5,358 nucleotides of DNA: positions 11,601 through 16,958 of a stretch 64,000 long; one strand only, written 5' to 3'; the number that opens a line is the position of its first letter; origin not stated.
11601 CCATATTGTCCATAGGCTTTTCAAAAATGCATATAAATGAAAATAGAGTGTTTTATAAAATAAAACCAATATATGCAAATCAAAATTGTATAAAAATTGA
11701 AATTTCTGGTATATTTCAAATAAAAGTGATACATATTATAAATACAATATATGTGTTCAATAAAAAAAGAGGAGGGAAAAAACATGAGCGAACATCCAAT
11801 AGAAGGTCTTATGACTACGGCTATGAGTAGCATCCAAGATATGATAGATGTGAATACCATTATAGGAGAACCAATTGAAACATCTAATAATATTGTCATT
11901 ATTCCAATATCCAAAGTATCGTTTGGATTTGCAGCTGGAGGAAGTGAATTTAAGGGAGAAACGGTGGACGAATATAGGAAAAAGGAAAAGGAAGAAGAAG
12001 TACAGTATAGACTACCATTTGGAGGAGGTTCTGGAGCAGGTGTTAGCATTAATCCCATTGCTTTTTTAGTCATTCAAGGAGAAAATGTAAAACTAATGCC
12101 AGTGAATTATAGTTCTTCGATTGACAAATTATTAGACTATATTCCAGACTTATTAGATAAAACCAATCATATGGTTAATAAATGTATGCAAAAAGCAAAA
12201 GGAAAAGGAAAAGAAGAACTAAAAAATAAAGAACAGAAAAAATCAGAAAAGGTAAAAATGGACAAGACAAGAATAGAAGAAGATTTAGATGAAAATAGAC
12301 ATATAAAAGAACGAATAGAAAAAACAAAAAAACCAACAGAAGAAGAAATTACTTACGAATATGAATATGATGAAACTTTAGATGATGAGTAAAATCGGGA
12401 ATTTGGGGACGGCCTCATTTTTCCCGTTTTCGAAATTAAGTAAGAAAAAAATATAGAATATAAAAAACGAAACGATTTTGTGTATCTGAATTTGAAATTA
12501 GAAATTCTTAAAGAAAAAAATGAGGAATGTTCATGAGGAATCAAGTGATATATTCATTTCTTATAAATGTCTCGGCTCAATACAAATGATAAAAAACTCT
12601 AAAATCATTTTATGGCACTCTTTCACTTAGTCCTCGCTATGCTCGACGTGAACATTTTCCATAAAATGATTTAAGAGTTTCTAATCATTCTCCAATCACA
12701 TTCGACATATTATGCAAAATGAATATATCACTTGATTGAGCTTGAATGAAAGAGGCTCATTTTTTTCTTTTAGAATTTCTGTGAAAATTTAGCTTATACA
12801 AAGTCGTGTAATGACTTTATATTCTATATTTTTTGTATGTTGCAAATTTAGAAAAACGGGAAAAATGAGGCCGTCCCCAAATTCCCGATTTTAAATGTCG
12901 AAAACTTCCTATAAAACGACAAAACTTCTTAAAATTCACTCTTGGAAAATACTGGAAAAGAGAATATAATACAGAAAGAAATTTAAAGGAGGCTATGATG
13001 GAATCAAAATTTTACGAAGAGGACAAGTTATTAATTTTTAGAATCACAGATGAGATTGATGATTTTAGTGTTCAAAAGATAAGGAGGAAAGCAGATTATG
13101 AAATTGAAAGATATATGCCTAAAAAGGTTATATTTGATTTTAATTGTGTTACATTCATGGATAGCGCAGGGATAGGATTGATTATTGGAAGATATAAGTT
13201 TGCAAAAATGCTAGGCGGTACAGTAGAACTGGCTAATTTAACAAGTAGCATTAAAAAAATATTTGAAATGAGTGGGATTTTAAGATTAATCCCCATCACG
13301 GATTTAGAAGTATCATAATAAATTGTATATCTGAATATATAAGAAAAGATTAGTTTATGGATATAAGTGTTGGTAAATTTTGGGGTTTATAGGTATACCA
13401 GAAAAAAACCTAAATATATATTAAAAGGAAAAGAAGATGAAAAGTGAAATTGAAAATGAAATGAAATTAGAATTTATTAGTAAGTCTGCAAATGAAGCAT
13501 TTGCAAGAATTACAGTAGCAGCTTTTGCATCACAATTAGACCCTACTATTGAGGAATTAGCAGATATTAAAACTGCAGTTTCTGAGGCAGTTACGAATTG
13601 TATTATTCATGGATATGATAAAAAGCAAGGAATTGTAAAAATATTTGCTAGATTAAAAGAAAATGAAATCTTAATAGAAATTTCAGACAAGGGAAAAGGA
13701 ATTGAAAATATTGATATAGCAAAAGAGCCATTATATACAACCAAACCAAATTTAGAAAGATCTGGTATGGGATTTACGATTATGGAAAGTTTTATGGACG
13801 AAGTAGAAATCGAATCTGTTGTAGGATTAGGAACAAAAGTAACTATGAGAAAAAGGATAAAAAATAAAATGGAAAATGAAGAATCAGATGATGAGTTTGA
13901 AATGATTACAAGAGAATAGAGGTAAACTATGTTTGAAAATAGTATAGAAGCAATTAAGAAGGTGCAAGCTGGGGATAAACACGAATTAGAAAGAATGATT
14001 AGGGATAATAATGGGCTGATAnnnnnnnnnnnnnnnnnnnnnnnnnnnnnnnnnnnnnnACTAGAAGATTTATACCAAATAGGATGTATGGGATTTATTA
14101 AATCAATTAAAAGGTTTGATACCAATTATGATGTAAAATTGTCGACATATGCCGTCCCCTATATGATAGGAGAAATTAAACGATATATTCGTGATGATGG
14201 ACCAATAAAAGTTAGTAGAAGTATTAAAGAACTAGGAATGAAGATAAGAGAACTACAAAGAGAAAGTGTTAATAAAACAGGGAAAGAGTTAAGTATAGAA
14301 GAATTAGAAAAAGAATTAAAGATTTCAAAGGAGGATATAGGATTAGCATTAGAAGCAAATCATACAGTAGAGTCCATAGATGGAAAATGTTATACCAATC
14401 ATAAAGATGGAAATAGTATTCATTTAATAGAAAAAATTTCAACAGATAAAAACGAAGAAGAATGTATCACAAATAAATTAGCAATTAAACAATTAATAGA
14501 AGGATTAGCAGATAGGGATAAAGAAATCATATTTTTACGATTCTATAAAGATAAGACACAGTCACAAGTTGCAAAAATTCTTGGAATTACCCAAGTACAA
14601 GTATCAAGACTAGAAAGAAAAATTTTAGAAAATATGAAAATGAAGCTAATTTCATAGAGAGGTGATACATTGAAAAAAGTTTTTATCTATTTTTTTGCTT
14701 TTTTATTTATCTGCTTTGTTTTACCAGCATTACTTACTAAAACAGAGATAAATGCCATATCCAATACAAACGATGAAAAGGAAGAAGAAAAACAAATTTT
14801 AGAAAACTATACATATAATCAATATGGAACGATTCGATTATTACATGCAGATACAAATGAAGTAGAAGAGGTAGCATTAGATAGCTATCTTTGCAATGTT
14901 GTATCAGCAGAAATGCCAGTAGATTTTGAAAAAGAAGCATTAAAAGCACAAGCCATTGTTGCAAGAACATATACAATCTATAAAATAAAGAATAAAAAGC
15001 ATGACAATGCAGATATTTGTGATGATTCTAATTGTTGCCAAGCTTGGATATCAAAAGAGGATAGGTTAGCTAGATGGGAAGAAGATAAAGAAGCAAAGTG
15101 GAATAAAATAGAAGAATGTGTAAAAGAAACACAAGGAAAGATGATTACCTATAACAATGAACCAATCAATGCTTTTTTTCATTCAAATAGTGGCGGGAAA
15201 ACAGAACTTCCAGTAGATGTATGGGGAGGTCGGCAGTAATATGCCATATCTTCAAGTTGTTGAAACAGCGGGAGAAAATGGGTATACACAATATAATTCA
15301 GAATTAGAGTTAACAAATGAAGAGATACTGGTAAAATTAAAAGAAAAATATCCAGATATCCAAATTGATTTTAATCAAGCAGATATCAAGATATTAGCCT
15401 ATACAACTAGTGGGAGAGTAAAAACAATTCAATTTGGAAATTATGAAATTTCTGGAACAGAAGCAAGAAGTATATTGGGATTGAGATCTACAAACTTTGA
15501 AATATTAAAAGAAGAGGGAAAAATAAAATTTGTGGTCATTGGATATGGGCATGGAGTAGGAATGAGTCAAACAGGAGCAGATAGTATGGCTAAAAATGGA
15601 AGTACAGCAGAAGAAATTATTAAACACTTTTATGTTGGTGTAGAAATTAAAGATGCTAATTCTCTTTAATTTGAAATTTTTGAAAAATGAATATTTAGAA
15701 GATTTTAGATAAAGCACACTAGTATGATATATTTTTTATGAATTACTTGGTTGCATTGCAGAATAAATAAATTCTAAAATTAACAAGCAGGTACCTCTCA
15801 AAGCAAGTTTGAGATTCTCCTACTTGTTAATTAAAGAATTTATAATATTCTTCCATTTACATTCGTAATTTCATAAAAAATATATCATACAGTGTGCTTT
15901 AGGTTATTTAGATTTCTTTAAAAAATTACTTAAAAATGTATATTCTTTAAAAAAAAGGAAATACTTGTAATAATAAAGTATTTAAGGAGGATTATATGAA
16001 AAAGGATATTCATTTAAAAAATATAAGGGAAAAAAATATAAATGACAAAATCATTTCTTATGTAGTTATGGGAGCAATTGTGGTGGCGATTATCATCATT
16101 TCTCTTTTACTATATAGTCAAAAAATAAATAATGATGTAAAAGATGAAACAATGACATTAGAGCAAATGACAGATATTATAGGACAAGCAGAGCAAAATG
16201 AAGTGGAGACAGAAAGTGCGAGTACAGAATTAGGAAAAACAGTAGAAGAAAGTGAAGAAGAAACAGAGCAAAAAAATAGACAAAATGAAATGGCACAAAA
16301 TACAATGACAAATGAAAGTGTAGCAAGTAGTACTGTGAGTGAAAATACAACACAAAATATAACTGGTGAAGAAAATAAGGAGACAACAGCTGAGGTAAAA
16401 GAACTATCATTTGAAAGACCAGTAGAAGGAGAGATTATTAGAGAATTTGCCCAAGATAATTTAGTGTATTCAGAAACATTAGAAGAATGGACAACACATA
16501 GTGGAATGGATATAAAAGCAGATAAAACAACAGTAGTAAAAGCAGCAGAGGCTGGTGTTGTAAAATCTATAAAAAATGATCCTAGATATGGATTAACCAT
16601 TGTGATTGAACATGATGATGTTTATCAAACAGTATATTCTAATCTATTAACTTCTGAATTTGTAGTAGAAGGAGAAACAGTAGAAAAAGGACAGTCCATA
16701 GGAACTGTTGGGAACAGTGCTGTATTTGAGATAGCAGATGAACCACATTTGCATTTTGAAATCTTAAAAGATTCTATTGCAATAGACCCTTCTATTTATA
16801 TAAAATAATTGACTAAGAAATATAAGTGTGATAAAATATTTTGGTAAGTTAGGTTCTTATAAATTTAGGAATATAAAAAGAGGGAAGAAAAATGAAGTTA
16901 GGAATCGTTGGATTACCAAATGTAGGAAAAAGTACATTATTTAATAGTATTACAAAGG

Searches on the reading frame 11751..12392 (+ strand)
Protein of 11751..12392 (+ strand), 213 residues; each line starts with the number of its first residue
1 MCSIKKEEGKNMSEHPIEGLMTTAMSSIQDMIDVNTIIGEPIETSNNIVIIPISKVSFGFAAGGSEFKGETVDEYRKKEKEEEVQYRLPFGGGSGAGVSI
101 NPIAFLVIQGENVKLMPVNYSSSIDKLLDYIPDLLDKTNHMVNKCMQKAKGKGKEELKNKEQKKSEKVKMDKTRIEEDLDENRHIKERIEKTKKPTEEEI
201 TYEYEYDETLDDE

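Call 59: search_protein_families(library=pfam, proteins=[window:11751-12392:+], max_evalue=0.001)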
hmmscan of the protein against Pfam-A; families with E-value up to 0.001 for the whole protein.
window:11751-12392:+ (213 aa): 1 family
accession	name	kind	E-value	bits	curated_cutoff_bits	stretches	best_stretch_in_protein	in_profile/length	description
PF09579.15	Spore_YtfJ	-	1.3e-29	102.8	25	1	42-136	1-81/81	Sporulation protein YtfJ (Spore_YtfJ)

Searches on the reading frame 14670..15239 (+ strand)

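Call 59: search_protein_families(library=pfam, proteins=[window:14670-15239:+], max_evalue=0.001)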
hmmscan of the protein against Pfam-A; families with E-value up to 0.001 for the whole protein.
window:14670-15239:+ (189 aa): 1 family
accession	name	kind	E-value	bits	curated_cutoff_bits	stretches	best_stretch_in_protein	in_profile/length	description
PF08486.15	SpoIID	-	2.8e-28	98.8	23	1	61-161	4-97/97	Stage II sporulation protein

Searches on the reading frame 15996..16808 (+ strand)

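Call 59: search_protein_families(library=pfam, proteins=[window:15996-16808:+], max_evalue=0.001)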
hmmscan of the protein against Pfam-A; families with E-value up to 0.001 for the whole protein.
window:15996-16808:+ (270 aa): 1 family
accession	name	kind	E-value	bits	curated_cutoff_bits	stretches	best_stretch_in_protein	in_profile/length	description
PF01551.29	Peptidase_M23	-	2.7e-24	85.6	28.7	1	167-265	2-96/96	Peptidase family M23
